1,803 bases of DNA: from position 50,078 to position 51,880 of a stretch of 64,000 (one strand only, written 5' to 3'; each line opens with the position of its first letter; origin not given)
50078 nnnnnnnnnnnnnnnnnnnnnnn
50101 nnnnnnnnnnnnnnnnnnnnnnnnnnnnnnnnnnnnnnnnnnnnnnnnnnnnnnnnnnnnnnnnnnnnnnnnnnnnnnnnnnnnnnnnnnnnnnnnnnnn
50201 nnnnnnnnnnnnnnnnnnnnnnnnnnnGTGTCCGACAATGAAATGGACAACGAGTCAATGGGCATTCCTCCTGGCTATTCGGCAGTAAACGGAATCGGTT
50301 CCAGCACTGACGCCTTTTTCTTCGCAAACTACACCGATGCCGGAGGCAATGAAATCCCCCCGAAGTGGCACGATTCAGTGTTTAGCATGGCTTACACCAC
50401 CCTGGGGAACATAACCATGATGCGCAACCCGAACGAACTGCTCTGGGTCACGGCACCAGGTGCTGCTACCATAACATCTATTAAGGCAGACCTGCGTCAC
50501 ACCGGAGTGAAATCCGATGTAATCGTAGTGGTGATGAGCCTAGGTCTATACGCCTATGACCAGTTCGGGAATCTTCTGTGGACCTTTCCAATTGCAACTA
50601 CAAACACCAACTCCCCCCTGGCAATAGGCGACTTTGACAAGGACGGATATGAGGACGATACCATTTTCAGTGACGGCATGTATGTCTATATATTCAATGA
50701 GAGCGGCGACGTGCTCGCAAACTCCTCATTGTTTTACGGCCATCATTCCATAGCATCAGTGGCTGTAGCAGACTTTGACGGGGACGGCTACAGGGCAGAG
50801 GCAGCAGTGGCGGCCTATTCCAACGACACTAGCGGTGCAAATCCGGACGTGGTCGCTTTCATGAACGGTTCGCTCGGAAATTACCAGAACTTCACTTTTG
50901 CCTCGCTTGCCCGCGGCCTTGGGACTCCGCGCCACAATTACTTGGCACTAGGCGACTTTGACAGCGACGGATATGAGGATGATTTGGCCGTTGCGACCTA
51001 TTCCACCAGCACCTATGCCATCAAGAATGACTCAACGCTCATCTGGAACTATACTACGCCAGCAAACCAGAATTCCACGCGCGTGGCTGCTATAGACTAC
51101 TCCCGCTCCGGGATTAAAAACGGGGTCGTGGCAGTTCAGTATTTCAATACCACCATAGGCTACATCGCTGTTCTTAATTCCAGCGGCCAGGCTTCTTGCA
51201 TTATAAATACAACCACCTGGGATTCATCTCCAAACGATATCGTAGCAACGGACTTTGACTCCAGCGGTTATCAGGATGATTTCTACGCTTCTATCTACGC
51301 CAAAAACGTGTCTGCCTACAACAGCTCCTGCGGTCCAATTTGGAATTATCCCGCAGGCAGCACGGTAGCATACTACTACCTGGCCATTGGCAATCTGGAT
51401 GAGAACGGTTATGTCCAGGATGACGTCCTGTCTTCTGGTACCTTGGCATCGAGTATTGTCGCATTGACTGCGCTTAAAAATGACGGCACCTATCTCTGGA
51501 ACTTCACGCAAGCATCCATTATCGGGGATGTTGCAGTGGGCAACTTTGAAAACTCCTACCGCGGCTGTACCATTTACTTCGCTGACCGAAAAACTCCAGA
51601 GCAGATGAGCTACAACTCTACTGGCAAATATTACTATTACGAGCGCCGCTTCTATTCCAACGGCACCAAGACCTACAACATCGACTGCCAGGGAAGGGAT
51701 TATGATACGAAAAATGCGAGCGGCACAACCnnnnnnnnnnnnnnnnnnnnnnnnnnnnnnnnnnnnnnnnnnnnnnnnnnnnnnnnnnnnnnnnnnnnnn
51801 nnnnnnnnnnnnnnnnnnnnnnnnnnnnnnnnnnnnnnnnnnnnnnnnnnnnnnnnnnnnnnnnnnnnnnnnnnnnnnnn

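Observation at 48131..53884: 1917-aa secreted giant protein with integrin-like FG-GAP (DxDxDG) repeats and a recent internal module duplication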

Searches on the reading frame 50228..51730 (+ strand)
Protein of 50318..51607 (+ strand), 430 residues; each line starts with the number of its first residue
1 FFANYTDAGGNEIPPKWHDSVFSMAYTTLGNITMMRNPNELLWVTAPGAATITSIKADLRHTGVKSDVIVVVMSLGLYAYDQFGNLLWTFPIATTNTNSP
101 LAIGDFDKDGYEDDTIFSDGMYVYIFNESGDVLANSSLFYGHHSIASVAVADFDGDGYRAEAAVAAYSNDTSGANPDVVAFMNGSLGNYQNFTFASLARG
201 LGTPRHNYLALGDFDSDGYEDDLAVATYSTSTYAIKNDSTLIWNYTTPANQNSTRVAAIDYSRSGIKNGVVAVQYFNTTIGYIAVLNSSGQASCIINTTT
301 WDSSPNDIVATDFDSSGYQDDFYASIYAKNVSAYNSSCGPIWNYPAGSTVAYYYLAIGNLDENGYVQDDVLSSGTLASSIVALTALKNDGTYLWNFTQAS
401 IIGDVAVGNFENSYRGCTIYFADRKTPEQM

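Call 18: find_homologous_proteins(query=window:50318-51607:+, max_evalue=0.001)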
Query window:50318-51607:+ (430 aa): 5 proteins with E <= 0.001 among 8000 candidates.
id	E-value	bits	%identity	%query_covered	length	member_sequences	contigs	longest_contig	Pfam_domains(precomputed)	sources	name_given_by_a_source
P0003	2.4e-15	75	25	69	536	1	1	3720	PF01839.30,PF13517.13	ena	-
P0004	1.5e-6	46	26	55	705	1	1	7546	PF01839.30,PF13517.13,PF14783.13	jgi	jgi:hypothetical protein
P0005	5.9e-6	44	29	30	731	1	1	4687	PF01839.30,PF13517.13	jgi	jgi:hypothetical protein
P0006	4.6e-4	37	25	68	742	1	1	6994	PF21027.4,PF22352.3,PF00801.27,PF18884.6,PF18911.7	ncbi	ncbi:MAG: PKD domain-containing protein [Candidatus Hydrothermarchaeales archaeon]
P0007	5.7e-4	37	36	31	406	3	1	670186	PF01839.30,PF13517.13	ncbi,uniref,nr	ncbi:VCBS repeat-containing protein [Herbidospora sp. NBRC 101105]|uniref:FG-GAP repeat domain-conta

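Call 48: predict_structure(alignment_id=A4)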
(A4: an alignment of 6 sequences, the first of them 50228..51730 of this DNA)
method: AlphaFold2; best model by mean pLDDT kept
length: 501 residues; sequences in the alignment: 6
mean_pLDDT: 51.2   pTM: 0.56
mean pLDDT of the five models: 51.2, 48.9, 48.7, 47.2, 46.5
residues with pLDDT >= 90: 0; 70-90: 138; 50-70: 122; < 50: 241
segments of 3 or more residues with pLDDT < 50: 1-81, 220-226, 228-234, 328-335, 357-385, 397-501
pLDDT, mean of each block of 10 residues (from residue 1): 29 27 30 33 29 26 25 33 68 70 71 72 65 84 83 85 74 73 78 73 57 55 45 59 82 73 69 68 70 78 62 73 58 51 58 52 34 31 47 53 30 28 27 26 24 23 25 26 25 24 24
secondary structure, 60 per line:
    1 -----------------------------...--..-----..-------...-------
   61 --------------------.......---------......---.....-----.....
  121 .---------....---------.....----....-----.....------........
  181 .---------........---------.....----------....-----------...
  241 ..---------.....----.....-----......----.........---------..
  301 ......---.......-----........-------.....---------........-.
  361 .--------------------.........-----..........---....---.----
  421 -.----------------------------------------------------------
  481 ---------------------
elements in order: E30-32 E51-53 E81-87 E97-102 E106-110 E116-121 E131-134 E144-148 E153-156 E162-166 E173-181 E191-198 E208-212 E223-226 E238-242 E252-256 E261-265 E271-276 E281-289 E299-306 E310-316 E322-329 E337-341 E351-358 E382-390 E396-405 E409-412

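Call 51: fold_search(model_id=the predicted structure, library=pdb)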
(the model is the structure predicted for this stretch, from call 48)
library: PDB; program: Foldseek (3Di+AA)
matches with E <= 10: 1398; with E <= 0.001: 816
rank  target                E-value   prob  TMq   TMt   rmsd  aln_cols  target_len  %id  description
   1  2ymu_A                7.6e-09  1.00  0.36  0.32  10.1       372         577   14  Structure of a highly repetitive propeller structure (released 2012-10-17)
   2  7bie_A                1.5e-08  1.00  0.35  0.58   8.1       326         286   14  Crystal structure of nvWrap-T, a 7-bladed symmetric propeller (released 2021-09-22)
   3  7bid                  2.2e-08  1.00  0.37  0.60   5.2       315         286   15  Crystal structure of v31WRAP-T, a 7-bladed designer protein (released 2021-09-22)
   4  8prj                  3.2e-08  1.00  0.35  0.52   8.6       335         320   18  The structure of v31Bagel8 (released 2024-07-24)
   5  5mzh_A                4.7e-08  1.00  0.38  0.46   6.5       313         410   10  Crystal structure of ODA16 from Chlamydomonas reinhardtii (released 2017-03-22)
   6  5n4a                  5.6e-08  1.00  0.33  0.27  12.5       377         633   13  Crystal structure of Chlamydomonas IFT80 (released 2018-02-28)
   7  6vbu_9                6.9e-08  1.00  0.38  0.26   8.9       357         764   12  Structure of the bovine BBSome complex (released 2020-01-29)
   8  6tji_A                8.1e-08  1.00  0.39  0.51   8.5       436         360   15  Crystal structure of the computationally designed Cake10 protein (released 2020-05-06)
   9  5yzv_C                9.0e-08  1.00  0.35  0.56   7.8       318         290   15  Biophysical and structural characterization of the thermostable WD40 domain of a prokaryotic protein, Thermomonospora  (released 2018-10-03)
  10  6tjh_A                9.0e-08  1.00  0.35  0.46   7.9       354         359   15  Crystal structure of the computationally designed Cake9 protein (released 2020-05-06)
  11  5oql_A                1.4e-07  1.00  0.29  0.19  13.9       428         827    9  Cryo-EM structure of the 90S pre-ribosome from Chaetomium thermophilum (released 2017-10-11)
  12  5mzh_B                1.5e-07  1.00  0.38  0.44   6.6       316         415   10  Crystal structure of ODA16 from Chlamydomonas reinhardtii (released 2017-03-22)
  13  9dkh_C                1.5e-07  1.00  0.36  0.48   6.4       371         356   10  CryoEM structures of yeast cytoplasmic dynein in the presence of ATP and Lis1. (released 2025-05-28)
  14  7big_A                1.6e-07  1.00  0.35  0.56   8.3       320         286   14  Crystal structure of v13WRAP-T, a 7-bladed designer protein (released 2021-09-22)
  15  8fky_SP               1.6e-07  1.00  0.36  0.44   8.9       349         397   10  Human nucleolar pre-60S ribosomal subunit (State F) (released 2023-07-12)
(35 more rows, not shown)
